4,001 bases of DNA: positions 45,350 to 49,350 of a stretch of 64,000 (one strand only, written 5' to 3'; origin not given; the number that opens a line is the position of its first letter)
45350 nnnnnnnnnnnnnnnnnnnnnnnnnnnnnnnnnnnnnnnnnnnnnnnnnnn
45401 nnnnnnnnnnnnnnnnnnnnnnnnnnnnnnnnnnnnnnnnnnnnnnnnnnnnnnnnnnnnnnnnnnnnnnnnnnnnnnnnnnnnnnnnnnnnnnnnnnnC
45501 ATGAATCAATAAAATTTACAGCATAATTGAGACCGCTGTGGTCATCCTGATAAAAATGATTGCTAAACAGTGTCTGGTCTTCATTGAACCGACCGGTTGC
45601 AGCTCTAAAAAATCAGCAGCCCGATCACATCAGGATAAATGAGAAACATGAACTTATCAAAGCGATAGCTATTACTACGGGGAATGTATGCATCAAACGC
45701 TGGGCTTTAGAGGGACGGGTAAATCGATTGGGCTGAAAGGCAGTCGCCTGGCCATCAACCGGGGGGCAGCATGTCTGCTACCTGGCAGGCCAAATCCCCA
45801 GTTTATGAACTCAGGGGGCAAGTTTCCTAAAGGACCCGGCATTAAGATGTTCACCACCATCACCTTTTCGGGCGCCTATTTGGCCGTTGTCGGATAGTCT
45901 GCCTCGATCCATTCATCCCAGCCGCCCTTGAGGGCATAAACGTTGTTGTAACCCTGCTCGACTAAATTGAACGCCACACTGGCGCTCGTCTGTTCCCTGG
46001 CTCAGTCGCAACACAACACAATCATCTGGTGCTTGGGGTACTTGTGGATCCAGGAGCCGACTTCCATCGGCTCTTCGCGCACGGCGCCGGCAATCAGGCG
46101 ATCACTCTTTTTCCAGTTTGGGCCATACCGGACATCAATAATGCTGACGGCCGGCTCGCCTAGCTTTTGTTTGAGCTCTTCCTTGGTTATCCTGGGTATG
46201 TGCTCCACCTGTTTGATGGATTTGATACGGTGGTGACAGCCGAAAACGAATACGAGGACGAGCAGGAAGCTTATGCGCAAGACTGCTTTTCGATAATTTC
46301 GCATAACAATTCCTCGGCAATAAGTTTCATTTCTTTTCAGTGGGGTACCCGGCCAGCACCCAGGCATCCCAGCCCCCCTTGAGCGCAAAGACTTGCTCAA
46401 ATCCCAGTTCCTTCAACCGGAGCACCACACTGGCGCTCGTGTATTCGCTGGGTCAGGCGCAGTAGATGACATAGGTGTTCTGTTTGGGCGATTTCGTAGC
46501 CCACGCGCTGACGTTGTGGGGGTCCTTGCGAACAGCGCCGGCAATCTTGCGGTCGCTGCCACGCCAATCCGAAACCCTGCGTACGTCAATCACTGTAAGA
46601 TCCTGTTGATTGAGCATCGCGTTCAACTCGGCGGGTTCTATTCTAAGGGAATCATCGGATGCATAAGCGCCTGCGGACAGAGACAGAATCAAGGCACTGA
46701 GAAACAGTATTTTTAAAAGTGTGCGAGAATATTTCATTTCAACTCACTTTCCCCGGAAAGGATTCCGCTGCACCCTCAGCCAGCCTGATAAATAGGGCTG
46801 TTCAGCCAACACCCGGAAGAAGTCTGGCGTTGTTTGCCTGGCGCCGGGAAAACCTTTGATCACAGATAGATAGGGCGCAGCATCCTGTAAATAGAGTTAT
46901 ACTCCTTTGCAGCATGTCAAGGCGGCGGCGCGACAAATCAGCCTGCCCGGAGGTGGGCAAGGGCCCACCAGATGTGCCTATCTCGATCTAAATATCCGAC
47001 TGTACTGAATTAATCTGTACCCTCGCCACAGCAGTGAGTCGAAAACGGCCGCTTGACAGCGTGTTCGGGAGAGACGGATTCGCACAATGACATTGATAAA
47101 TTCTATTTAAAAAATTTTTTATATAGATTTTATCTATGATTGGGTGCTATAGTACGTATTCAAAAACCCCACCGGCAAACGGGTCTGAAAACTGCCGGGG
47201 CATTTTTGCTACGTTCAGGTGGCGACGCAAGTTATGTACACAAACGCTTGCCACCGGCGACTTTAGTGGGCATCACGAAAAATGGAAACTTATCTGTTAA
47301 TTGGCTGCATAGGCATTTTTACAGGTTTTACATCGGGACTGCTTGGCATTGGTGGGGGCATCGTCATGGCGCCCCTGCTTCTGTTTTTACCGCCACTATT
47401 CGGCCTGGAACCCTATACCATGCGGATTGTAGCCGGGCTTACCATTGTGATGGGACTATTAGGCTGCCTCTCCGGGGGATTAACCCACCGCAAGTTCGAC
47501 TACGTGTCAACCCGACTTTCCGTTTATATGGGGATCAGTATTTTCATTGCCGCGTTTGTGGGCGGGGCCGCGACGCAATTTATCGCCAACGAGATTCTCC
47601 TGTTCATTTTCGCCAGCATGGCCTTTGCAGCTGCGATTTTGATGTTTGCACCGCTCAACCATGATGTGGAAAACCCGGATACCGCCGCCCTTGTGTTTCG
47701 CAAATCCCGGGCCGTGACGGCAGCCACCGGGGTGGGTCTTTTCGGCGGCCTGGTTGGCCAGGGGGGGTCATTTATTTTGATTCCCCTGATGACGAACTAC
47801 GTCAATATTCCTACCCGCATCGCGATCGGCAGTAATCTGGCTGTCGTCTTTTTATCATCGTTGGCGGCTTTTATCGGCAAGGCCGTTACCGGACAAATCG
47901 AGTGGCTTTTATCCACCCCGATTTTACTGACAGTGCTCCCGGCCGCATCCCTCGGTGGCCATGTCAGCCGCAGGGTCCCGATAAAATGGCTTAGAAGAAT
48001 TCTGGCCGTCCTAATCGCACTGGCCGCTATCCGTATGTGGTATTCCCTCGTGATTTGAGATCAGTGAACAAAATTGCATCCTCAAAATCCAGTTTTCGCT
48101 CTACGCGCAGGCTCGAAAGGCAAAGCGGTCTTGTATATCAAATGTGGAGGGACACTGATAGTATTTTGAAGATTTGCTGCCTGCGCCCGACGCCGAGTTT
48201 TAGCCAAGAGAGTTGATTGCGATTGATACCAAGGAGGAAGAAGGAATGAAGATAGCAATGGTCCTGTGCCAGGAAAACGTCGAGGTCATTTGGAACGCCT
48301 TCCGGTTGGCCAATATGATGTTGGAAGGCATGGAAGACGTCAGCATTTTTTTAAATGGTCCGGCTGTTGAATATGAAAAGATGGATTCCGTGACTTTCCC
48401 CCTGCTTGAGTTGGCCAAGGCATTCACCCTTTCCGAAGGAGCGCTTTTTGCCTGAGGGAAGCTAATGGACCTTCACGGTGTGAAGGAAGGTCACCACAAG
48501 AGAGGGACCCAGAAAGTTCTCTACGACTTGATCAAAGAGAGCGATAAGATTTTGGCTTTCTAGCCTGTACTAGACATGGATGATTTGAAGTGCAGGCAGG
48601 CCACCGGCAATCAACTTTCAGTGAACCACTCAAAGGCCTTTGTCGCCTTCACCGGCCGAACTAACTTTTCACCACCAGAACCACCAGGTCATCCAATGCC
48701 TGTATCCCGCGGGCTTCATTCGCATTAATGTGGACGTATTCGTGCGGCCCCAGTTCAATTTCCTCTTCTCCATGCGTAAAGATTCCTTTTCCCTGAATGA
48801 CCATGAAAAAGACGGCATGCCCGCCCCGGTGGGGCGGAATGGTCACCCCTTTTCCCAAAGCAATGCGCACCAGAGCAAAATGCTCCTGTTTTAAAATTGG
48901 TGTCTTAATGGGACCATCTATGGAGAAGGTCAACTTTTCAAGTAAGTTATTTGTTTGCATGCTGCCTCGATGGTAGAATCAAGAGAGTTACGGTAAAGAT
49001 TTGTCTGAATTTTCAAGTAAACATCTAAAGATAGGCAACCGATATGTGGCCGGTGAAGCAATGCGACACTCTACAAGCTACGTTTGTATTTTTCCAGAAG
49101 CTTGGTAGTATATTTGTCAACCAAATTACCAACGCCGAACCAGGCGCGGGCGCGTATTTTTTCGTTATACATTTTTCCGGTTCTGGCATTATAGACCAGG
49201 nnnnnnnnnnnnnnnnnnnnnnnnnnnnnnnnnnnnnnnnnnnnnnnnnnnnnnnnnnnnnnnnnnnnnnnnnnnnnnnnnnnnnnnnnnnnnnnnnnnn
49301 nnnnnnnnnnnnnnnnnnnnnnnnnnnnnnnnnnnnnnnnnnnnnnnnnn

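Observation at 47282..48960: DsrE-like small protein with in-frame UGA inside a rhodanese / TauE / DsrE / cupin cluster: a selenium-dependent sulfur-trafficking locus?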

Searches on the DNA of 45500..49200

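Call 78: search_rna_families(source=window, start=45500, end=49200, threshold=evalue, max_evalue=1)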
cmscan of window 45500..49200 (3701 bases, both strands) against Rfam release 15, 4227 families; matches with E-value up to 1: 1.
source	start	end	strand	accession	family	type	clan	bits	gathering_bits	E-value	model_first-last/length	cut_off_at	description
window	46606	46754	+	RF02456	Diantho_3_UTR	Cis-reg;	-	17.6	100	0.37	1-205/205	no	Dianthovirus RNA2 3'UTR stem loops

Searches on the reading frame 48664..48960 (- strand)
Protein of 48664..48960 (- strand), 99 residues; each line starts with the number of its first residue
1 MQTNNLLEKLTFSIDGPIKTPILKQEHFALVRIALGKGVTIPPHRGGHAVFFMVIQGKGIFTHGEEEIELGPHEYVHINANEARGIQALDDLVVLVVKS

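Call 9: search_protein_families(library=pfam, max_evalue=1, proteins=[window:48664-48960:-])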
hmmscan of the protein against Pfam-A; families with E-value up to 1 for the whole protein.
window:48664-48960:- (99 aa): 4 families
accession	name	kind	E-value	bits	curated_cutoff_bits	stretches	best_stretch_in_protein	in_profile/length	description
PF07883.17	Cupin_2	-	2.1e-07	31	27.2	1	35-97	5-69/70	Cupin domain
PF02311.25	AraC_binding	-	0.0043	17.2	21.1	1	39-83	14-58/135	AraC-like ligand binding domain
PF21621.3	MPI_cupin_dom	-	0.082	13.3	27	1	25-75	8-56/79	Mannose-6-phosphate isomerase, cupin domain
PF14525.12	AraC_binding_2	-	0.21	11.7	27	1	28-97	34-104/173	AraC-binding-like domain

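Call 10: search_protein_families(library=ncbifam, max_evalue=1, proteins=[window:48664-48960:-])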
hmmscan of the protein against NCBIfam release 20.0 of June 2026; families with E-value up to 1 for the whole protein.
window:48664-48960:- (99 aa): 1 family
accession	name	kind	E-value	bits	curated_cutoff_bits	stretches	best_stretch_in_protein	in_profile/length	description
TIGR02272.1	gentisate_1_2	equivalog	0.0068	15.4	442.1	1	35-95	258-318/336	gentisate 1,2-dioxygenase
